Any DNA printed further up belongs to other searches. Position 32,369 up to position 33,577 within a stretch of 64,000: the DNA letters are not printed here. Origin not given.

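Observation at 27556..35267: Seven-gene translationally coupled envelope operon built around PgsB/PgsC but lacking PgsA, PgsE and CapD: candidate diderm poly-gamma-glutamate synthesis and export system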

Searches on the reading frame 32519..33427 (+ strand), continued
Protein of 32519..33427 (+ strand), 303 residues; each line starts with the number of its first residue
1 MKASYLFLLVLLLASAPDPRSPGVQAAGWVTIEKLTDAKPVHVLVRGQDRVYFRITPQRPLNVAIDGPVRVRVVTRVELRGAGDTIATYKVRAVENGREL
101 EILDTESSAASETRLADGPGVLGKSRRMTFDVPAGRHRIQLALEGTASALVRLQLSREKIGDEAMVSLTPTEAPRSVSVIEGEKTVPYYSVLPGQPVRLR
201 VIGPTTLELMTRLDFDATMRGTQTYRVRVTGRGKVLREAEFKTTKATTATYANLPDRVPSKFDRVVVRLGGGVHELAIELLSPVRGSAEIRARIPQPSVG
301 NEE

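Call 81: find_encoding_contigs(protein=P0348, flank=8000, max_places=1)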
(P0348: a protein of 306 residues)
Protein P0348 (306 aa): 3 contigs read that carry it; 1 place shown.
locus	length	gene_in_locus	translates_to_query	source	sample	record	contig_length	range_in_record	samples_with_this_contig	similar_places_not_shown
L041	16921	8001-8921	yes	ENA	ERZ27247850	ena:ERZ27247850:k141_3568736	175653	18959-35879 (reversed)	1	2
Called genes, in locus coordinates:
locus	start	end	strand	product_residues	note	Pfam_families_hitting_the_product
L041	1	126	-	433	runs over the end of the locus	-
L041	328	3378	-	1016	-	PF18911:PKD_4 (weak), PF09587:PGA_cap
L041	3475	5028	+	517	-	PF03417:AAT (faint)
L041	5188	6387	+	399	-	PF08245:Mur_ligase_M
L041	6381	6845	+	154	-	PF14102:Caps_synth_CapC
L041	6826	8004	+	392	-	-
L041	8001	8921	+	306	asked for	PF25942:Ig_halo (faint)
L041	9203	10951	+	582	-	PF01590:GAF (faint), PF13185:GAF_2 (faint), PF00512:HisKA, PF02518:HATPase_c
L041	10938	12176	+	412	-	PF00072:Response_reg, PF00158:Sigma54_activat (weak), PF14532:Sigma54_activ_2, PF25601:AAA_lid_14, PF02954:HTH_8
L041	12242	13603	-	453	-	PF01523:PmbA_TldD_1st, PF19290:PmbA_TldD_2nd, PF19289:PmbA_TldD_3rd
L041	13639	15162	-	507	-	PF01523:PmbA_TldD_1st, PF19290:PmbA_TldD_2nd, PF19289:PmbA_TldD_3rd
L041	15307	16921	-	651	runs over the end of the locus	PF05157:MshEN, PF00437:T2SSE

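Call 82: find_encoding_contigs(protein=P0389, flank=8000, max_places=1)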
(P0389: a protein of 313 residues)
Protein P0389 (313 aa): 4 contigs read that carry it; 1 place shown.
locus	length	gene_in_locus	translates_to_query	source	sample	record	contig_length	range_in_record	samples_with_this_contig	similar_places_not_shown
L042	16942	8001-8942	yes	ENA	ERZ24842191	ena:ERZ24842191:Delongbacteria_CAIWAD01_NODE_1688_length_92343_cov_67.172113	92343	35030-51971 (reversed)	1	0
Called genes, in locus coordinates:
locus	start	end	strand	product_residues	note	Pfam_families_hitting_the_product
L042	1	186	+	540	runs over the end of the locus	PF01425:Amidase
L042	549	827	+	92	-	-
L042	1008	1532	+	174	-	-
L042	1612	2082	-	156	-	PF01648:ACPS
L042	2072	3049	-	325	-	PF00106:adh_short (weak), PF01073:3Beta_HSD, PF01370:Epimerase, PF02719:Polysacc_synt_2, PF04321:RmlD_sub_bind, PF07993:NAD_binding_4, PF16363:GDP_Man_Dehyd, PF13460:NAD_binding_10, +1 more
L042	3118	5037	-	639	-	-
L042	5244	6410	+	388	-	PF08245:Mur_ligase_M (weak)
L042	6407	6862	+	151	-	PF14102:Caps_synth_CapC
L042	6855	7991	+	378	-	-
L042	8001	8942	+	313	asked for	-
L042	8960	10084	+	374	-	-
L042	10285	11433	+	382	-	-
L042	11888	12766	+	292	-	PF18962:Por_Secre_tail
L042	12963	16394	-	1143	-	PF13385:Laminin_G_3, PF13517:FG-GAP_3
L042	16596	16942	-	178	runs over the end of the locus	PF10722:YbjN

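Call 83: find_encoding_contigs(protein=P0450, flank=8000, max_places=1)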
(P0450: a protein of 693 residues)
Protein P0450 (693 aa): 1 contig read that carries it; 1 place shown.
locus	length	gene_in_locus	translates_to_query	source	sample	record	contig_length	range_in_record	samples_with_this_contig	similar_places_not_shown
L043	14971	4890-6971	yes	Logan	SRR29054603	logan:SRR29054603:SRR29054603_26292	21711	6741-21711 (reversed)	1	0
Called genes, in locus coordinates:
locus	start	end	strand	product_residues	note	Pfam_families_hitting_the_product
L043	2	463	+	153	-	?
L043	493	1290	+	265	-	PF00512:HisKA, PF02518:HATPase_c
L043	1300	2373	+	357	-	PF02073:Peptidase_M29 (weak), PF26233:NicX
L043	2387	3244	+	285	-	PF00795:CN_hydrolase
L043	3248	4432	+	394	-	PF08245:Mur_ligase_M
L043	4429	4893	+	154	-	PF14102:Caps_synth_CapC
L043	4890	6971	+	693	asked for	-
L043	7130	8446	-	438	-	PF00589:Phage_integrase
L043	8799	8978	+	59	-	-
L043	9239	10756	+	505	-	-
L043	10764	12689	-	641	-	-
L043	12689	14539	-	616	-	-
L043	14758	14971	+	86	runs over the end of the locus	PF12844:HTH_19, PF13560:HTH_31, PF13443:HTH_26 (weak), PF01381:HTH_3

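Call 89: search_protein_families(library=pfam, proteins=[L042:8960-10084:+, L042:10285-11433:+, L039:12653-14131:+, L039:2663-3811:+, L041:3475-5028:+, L040:8908-10038:+, L036:1053-2234:+, L020:5909-7183:+, L040:6629-7966:+, L042:11888-12766:+], max_evalue=0.01)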
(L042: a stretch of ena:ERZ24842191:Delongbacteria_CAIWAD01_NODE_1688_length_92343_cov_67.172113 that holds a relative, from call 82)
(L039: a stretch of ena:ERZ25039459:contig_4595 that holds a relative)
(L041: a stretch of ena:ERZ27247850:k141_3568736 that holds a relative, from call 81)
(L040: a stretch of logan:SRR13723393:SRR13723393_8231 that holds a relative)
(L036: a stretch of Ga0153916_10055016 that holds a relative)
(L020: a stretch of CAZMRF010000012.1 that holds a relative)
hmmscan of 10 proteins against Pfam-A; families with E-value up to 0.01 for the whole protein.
L042:8960-10084:+ (374 aa): 0 families

L042:10285-11433:+ (382 aa): 0 families

L039:12653-14131:+ (492 aa): 0 families

L039:2663-3811:+ (382 aa): 1 family
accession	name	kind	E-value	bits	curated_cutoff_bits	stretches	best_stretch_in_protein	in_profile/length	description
PF13505.12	OMP_b-brl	-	0.0074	16.9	28.7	0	204-282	121-174/175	Outer membrane protein beta-barrel domain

L041:3475-5028:+ (517 aa): 2 families
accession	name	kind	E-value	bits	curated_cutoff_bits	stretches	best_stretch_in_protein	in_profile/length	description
PF03417.21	AAT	-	1.5e-05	25.2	23.2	1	57-196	8-139/225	Acyl-coenzyme A:6-aminopenicillanic acid acyl-transferase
PF13860.13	FlgD_ig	-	0.00078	19.8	27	1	456-498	27-69/79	FlgD Ig-like domain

L040:8908-10038:+ (376 aa): 0 families

L036:1053-2234:+ (393 aa): 0 families

L020:5909-7183:+ (424 aa): 0 families

L040:6629-7966:+ (445 aa): 1 family
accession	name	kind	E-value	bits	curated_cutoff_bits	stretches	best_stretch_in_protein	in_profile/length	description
PF05814.16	Ac76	-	0.0024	18.3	22.5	0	401-433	15-44/83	Orf76 (Ac76)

L042:11888-12766:+ (292 aa): 1 family
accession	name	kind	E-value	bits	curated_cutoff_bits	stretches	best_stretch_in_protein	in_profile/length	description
PF18962.6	Por_Secre_tail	-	4.7e-08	33.6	27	1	213-288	1-73/75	Secretion system C-terminal sorting domain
